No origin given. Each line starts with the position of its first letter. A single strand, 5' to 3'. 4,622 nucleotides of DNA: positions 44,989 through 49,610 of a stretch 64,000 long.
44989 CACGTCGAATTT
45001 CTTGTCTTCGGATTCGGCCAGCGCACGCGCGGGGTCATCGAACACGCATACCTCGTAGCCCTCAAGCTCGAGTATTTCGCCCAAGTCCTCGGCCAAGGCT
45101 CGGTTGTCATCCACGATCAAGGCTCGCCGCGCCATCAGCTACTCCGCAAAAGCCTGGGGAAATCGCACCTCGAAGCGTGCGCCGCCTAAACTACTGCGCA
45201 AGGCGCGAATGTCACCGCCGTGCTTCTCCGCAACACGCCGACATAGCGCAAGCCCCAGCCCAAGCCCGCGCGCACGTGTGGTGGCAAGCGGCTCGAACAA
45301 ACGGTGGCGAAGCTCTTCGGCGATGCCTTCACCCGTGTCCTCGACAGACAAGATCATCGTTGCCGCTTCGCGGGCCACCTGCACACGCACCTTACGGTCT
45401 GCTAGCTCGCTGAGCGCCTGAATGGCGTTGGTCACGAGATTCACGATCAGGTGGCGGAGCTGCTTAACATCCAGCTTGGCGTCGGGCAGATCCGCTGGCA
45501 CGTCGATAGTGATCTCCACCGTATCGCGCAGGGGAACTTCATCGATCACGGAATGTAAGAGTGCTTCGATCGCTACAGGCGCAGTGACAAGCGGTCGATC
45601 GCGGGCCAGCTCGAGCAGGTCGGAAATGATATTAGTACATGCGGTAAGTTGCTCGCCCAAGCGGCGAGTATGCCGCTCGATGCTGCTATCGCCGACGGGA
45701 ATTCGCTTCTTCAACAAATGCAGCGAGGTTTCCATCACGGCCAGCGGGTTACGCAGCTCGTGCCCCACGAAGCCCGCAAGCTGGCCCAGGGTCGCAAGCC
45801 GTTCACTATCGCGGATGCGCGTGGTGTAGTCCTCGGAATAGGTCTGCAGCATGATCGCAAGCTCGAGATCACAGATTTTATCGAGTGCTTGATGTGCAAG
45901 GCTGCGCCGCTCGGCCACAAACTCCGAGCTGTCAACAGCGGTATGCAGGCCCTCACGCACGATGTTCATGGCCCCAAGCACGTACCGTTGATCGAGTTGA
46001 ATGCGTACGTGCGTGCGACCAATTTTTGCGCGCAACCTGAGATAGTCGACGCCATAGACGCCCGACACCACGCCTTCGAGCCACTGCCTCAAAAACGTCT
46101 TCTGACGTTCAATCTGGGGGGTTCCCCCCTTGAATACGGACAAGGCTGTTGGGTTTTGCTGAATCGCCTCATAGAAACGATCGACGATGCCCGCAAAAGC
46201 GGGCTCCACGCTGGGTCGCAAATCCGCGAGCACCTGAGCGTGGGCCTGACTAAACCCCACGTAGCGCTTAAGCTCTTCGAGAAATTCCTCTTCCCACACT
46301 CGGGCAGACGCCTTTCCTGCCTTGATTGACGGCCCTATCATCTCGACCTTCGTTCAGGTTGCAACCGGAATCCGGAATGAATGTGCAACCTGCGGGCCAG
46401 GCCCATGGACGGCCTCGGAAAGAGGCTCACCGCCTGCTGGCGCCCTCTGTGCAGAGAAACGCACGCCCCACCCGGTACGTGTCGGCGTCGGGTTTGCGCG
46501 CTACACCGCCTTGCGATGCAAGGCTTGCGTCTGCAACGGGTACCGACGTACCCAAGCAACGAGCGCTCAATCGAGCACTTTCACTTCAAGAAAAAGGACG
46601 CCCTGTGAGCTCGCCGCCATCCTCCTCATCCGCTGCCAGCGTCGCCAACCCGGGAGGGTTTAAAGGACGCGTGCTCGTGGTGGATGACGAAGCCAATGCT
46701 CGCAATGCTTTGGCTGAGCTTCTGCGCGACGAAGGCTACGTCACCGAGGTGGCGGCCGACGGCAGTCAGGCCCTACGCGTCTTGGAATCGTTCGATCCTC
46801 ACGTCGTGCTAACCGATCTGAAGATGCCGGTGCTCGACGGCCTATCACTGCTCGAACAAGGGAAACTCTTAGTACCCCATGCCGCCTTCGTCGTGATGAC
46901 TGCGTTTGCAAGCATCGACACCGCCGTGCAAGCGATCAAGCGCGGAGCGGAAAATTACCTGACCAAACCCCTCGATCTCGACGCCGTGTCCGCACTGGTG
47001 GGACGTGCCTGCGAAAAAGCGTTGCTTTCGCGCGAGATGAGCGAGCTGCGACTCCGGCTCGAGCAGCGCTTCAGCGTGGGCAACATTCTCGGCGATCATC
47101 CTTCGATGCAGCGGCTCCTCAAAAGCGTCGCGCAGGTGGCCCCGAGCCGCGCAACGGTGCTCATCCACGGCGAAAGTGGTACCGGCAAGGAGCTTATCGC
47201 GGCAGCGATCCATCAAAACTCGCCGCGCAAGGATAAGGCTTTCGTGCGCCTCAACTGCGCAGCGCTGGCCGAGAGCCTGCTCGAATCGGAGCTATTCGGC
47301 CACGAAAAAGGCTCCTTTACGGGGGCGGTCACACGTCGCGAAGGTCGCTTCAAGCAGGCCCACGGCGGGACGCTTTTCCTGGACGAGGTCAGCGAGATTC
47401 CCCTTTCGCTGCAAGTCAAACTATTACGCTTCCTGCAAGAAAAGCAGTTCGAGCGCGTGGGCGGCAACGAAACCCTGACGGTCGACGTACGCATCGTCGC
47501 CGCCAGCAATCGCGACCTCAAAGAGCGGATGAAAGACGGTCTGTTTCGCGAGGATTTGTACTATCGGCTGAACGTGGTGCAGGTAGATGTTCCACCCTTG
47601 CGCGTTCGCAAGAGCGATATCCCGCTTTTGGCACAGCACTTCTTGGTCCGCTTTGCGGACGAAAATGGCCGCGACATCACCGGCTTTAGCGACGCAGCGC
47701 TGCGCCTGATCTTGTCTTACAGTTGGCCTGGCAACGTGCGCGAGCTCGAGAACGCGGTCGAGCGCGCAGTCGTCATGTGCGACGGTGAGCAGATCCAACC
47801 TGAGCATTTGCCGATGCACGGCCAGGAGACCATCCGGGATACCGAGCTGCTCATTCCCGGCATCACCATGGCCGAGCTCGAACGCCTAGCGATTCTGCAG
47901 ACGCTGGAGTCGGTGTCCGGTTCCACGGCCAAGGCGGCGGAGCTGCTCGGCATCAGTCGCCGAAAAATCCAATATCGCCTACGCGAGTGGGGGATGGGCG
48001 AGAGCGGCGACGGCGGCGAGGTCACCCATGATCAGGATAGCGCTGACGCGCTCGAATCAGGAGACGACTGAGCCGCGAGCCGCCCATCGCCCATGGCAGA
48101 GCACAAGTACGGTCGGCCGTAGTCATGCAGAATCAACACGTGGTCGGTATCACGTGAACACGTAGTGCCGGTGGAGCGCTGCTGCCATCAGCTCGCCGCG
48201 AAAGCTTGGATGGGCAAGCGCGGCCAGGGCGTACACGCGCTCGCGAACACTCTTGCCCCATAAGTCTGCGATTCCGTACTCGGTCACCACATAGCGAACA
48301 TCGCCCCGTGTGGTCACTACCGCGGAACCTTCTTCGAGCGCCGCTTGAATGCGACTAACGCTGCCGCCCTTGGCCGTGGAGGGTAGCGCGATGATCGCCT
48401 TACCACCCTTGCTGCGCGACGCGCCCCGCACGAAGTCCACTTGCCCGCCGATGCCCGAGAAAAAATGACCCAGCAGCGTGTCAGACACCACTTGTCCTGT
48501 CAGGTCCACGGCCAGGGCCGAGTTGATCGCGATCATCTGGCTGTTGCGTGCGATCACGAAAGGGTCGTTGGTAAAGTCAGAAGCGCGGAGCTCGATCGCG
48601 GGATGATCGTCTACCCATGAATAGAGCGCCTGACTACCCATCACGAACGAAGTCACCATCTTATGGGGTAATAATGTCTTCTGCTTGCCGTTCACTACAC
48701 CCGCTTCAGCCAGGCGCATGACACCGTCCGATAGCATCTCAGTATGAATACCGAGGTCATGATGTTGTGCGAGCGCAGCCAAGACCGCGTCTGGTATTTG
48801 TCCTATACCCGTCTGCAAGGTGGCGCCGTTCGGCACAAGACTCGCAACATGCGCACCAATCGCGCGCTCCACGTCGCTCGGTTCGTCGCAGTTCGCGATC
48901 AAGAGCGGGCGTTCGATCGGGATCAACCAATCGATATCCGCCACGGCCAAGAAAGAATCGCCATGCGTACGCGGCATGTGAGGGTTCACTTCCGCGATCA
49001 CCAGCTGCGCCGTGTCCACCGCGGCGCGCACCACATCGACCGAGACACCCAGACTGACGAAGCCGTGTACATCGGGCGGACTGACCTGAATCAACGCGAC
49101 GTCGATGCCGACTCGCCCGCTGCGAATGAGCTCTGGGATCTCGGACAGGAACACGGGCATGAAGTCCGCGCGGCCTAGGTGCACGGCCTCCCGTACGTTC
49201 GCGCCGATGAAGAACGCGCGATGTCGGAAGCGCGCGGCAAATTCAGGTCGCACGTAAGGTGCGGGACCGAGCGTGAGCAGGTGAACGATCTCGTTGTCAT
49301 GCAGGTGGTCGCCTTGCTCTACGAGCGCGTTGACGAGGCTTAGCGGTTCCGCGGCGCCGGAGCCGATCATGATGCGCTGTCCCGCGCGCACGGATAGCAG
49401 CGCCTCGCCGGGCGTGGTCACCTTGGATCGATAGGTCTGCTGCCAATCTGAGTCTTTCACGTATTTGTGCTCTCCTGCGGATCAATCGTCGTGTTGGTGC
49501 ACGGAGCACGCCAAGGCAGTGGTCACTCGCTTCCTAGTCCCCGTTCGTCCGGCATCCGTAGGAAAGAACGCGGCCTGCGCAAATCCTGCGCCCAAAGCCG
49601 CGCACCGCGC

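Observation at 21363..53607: Low-oxygen / stasis-type gene island reminiscent of a dormancy regulon but wired differently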

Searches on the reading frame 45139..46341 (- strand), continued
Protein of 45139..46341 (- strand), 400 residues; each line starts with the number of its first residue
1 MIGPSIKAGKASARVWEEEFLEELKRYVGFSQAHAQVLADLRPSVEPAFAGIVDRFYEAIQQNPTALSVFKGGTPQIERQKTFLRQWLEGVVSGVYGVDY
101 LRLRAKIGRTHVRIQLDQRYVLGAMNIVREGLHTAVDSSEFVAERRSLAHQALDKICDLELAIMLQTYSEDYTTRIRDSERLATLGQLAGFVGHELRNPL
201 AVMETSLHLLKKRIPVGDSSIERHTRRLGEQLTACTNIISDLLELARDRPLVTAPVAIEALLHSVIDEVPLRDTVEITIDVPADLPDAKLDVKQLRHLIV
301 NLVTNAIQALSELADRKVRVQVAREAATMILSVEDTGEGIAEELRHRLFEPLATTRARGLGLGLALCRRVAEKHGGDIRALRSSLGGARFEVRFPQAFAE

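Call 61: search_protein_families(library=pfam, proteins=[L032:811-1497:+, L032:7325-7957:-, L032:16154-17545:+, L040:9083-9913:+, L040:7750-8850:-, L062:9088-9921:+, L023:5034-5771:-, L038:8019-8639:+, L051:734-1120:+, L057:15264-15698:-], max_evalue=0.0001)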
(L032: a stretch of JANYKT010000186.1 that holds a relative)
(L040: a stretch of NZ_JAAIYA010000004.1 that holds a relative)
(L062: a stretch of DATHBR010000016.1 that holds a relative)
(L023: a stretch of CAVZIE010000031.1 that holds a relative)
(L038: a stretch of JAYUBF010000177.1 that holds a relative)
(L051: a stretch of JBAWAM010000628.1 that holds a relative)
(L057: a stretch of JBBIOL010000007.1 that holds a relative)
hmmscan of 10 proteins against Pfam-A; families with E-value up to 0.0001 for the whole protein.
L032:811-1497:+ (228 aa): 0 families

L032:7325-7957:- (210 aa): 1 family
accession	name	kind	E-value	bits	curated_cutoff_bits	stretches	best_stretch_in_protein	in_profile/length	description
PF14686.12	fn3_3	-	4.5e-05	23.6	24.4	1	153-195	27-67/75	Polysaccharide lyase family 4, domain II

L032:16154-17545:+ (463 aa): 0 families

L040:9083-9913:+ (276 aa): 0 families

L040:7750-8850:- (366 aa): 5 families
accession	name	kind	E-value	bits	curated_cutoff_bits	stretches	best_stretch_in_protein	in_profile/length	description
PF02518.31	HATPase_c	-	7.5e-25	88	26.4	1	246-353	2-109/111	Histidine kinase-, DNA gyrase B-, and HSP90-like ATPase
PF08447.18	PAS_3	-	5e-14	52.8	25.6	1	36-122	2-88/89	PAS fold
PF00512.31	HisKA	-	2.1e-08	34.6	26.9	1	143-198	9-63/66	His Kinase A (phospho-acceptor) domain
PF00989.32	PAS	-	2.2e-08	34.5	22.6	1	13-126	1-113/113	PAS fold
PF08448.16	PAS_4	-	1.6e-06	28.7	23.1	1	40-131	22-110/110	PAS fold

L062:9088-9921:+ (277 aa): 0 families

L023:5034-5771:- (245 aa): 9 families
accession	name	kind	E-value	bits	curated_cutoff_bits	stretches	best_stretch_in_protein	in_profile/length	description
PF13247.11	Fer4_11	-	4.7e-19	68.9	26.2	1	106-204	6-99/100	4Fe-4S dicluster domain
PF12837.12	Fer4_6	-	1.3e-11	44.3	25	1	137-157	3-23/24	4Fe-4S binding domain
PF00037.32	Fer4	-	1.5e-10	40.9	21.1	1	140-158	5-23/24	4Fe-4S binding domain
PF12838.12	Fer4_7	-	6.2e-10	39.8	27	0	109-157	1-52/52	4Fe-4S dicluster domain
PF13187.11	Fer4_9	-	1.3e-09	38.3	27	1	59-127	1-52/52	4Fe-4S dicluster domain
PF13237.11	Fer4_10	-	3.6e-09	36.8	25.5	1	138-195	4-52/53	4Fe-4S dicluster domain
PF14697.11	Fer4_21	-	6.3e-08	33.1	35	1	108-159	6-58/59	4Fe-4S dicluster domain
PF12797.12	Fer4_2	-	7.4e-07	29.2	24.5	0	53-71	3-21/22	4Fe-4S binding domain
PF25160.1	LdpA_Fe-S-bd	-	6e-06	26.4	27.6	1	115-160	6-45/49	LdpA Fe-S cluster-binding domain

L038:8019-8639:+ (206 aa): 1 family
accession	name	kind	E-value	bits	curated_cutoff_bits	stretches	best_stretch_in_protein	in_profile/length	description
PF01322.25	Cytochrom_C_2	-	1.1e-06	30.1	26.5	1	157-202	75-120/121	Cytochrome C'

L051:734-1120:+ (128 aa): 1 family
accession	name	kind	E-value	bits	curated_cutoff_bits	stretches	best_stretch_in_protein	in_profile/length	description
PF02482.25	Ribosomal_S30AE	-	4.3e-14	53.5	23.7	1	17-119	1-88/88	Sigma 54 modulation protein / S30EA ribosomal protein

L057:15264-15698:- (144 aa): 1 family
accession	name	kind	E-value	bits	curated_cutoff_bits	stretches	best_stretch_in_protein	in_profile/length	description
PF01258.23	zf-dskA_traR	-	1.8e-09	37.8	24.9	1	107-136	1-30/36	Prokaryotic dksA/traR C4-type zinc finger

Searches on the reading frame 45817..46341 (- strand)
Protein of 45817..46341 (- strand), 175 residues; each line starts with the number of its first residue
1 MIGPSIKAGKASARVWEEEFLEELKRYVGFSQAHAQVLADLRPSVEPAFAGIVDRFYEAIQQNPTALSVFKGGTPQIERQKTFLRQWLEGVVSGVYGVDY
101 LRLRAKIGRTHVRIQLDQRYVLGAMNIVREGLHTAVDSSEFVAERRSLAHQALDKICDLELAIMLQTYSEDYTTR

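Call 48: search_solved_structures(query=window:45817-46341:-, max_evalue=0.00001, show_alignments=1)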
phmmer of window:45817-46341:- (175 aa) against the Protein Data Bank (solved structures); distinct sequences matched with E-value up to 0.00001: 4.
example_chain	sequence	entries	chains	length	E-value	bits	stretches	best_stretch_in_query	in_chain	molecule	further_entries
5ohe_A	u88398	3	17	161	3.4e-25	92.2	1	18-171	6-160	Globin-coupled histidine kinase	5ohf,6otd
2w31_A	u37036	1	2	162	3.7e-15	59.5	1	21-171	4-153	GLOBIN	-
1or4_A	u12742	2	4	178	5.5e-08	36.2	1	26-165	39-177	Heme-based aerotactic transducer hemAT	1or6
8h17_A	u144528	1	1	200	1.7e-07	34.6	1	20-170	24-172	Tlr1989 protein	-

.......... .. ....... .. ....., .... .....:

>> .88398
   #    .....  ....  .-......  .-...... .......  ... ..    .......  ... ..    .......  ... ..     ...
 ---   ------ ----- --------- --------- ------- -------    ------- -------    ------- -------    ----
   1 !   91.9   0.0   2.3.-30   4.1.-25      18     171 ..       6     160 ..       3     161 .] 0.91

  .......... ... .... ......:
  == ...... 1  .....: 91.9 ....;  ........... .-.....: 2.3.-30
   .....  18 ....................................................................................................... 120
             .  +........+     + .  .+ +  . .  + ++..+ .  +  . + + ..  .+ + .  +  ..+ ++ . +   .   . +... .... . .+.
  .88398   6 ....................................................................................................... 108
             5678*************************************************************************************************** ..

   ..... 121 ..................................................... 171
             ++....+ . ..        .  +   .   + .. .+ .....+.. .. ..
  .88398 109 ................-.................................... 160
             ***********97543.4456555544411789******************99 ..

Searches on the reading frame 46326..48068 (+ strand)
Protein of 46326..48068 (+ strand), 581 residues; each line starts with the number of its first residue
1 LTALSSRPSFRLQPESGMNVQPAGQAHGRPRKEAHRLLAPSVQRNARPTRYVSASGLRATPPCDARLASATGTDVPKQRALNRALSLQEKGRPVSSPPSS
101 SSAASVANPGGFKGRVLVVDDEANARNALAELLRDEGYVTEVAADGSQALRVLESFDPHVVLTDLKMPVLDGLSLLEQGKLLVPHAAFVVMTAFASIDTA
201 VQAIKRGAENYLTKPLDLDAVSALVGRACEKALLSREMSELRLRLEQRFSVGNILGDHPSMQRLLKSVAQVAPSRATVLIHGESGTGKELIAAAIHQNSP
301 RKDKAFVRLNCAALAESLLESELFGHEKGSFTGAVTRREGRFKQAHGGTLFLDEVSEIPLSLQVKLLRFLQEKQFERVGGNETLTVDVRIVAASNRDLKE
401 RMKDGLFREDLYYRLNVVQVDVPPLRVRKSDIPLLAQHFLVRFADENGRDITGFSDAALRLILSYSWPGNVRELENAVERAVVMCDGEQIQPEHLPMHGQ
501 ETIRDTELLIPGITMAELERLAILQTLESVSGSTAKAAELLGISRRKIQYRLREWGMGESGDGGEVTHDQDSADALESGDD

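Call 6: search_protein_families(library=pfam, proteins=[window:46326-48068:+], max_evalue=0.01)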
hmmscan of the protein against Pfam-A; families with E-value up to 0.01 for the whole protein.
window:46326-48068:+ (581 aa): 13 families
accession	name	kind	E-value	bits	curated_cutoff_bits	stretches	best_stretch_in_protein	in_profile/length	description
PF00158.32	Sigma54_activat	-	2.6e-73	245.6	20.2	1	254-420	1-167/168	Sigma-54 interaction domain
PF25601.1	AAA_lid_14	-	9.1e-29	99.6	27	1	426-502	1-77/87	AAA+ ATPase lid domain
PF00072.30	Response_reg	-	6.8e-25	87.8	30.2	1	116-222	1-107/111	Response regulator receiver domain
PF14532.12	Sigma54_activ_2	-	1.1e-21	77.9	25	1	255-425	1-138/138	Sigma-54 interaction domain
PF02954.25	HTH_8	-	1.7e-09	37.7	22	1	515-555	2-42/42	Bacterial regulatory protein, Fis family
PF07728.20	AAA_5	-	1.1e-07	32.4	22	1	278-397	2-124/139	AAA domain (dynein-related subfamily)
PF07724.20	AAA_2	-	0.00017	22.1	27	1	276-403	4-132/166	AAA domain (Cdc48 subfamily)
PF01078.27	Mg_chelatase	-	0.00018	21.4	20.3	1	276-395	23-157/207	Magnesium chelatase, subunit ChlI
PF13191.12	AAA_16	-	0.00034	21.6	32.6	1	263-330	14-85/167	AAA ATPase domain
PF00004.35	AAA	-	0.0004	21.3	21.2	1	278-399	1-111/131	ATPase family associated with various cellular activities (AAA)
PF13384.12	HTH_23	-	0.00087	19.5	24.6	1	516-560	3-47/50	Homeodomain-like domain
PF25201.1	nSTAND6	-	0.0045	17.5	27.7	1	263-313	6-56/148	Novel STAND NTPase 6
PF06309.17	Torsin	-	0.0096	16.5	27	0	227-301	5-79/127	Torsin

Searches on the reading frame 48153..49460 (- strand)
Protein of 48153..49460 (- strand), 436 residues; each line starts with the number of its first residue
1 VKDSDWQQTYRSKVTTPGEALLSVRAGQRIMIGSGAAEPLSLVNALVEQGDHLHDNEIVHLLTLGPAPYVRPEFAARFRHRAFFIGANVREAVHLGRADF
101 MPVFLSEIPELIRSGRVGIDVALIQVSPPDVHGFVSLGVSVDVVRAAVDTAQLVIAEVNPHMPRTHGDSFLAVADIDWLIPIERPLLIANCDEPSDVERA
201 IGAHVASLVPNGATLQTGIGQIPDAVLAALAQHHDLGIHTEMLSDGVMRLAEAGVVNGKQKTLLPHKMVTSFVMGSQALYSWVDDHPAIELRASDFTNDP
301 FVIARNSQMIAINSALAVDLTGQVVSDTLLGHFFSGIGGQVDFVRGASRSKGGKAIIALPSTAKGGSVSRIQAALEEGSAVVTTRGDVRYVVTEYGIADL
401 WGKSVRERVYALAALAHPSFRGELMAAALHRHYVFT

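Call 6: search_protein_families(library=pfam, proteins=[window:48153-49460:-], max_evalue=0.01)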
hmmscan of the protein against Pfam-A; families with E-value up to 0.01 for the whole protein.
window:48153-49460:- (436 aa): 2 families
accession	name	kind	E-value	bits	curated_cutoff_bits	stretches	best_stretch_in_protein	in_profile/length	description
PF13336.12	AcetylCoA_hyd_C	-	9.9e-63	211.1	23.7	1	275-428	1-154/154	Acetyl-CoA hydrolase/transferase C-terminal domain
PF02550.21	AcetylCoA_hydro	-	2.7e-28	99.8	24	1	9-179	4-186/198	Acetyl-CoA hydrolase/transferase N-terminal domain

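Call 24: search_protein_families(library=ncbifam, proteins=[window:48153-49460:-], max_evalue=0.001)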
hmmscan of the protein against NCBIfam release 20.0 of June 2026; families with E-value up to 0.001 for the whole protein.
window:48153-49460:- (436 aa): 6 families
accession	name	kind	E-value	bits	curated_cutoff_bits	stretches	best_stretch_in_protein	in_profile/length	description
TIGR03948.1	butyr_acet_CoA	equivalog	8.1e-81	272.1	674.8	1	5-429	1-435/445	butyryl-CoA:acetate CoA-transferase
TIGR03458.1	YgfH_subfam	subfamily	3.2e-36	125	658.7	2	208-425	248-456/489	succinate CoA transferase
NF053666.1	BtrAceCoATfers1341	equivalog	1.2e-34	120.1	740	2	212-425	251-456/492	butyryl-CoA:acetate CoA transferase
NF053853.1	ScActCoATferScpC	equivalog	2.4e-31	109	500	2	210-425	254-460/493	succinyl-CoA:acetate CoA-transferase ScpC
NF008154.0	PRK10906.1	equivalog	6.6e-06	25.6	331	1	199-244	79-124/252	DeoR/GlpR family transcriptional regulator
TIGR02428.1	pcaJ_scoB_fam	subfamily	9.9e-05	21.8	243.55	0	299-400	85-178/207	3-oxoacid CoA-transferase subunit B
